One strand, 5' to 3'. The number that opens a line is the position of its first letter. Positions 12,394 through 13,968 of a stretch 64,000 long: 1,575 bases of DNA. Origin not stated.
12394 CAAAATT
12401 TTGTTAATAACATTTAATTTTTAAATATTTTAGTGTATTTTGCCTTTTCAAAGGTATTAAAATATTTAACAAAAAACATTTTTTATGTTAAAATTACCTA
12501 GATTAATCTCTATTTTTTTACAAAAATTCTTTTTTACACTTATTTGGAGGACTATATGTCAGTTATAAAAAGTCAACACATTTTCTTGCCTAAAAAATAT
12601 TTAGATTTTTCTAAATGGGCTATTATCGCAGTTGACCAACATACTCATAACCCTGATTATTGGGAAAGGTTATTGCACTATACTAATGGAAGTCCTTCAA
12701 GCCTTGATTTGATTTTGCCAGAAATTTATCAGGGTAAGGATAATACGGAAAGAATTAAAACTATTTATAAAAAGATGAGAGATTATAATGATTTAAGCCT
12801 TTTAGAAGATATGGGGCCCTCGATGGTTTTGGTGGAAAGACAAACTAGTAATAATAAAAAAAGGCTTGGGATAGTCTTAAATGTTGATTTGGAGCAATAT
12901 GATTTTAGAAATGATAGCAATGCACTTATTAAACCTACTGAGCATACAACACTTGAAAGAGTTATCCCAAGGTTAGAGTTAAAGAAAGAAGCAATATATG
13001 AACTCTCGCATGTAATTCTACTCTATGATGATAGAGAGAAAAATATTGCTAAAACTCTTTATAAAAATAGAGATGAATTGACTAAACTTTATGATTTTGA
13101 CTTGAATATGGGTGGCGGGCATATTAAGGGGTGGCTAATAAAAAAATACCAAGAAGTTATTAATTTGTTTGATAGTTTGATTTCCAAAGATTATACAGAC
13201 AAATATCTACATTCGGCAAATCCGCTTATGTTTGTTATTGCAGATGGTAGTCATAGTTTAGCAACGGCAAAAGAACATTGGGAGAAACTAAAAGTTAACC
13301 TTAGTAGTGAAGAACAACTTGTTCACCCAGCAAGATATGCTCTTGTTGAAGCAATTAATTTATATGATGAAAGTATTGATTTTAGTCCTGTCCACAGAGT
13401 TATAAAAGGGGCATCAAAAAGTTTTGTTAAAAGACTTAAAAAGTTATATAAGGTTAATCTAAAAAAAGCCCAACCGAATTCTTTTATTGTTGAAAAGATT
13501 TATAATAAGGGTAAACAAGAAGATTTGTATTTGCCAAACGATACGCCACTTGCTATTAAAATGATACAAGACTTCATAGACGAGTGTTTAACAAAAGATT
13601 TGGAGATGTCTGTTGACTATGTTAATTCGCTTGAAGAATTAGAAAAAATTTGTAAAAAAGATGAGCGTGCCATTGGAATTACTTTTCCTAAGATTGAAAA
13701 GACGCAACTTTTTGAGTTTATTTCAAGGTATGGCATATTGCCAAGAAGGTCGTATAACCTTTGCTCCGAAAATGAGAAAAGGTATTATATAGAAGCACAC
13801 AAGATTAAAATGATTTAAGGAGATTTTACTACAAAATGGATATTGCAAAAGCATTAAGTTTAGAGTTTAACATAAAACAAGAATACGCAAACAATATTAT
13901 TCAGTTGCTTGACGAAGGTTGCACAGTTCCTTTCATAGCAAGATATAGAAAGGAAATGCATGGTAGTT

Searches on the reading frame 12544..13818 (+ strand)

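Call 8: search_protein_families(library=pfam, proteins=[window:12544-13818:+], max_evalue=0.001)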
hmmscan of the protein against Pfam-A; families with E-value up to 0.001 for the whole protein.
window:12544-13818:+ (424 aa): 1 family
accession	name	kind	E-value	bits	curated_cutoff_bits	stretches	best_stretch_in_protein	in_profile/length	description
PF06245.16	DUF1015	-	3.4e-51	174.5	25.8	1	15-316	2-295/325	Protein of unknown function (DUF1015)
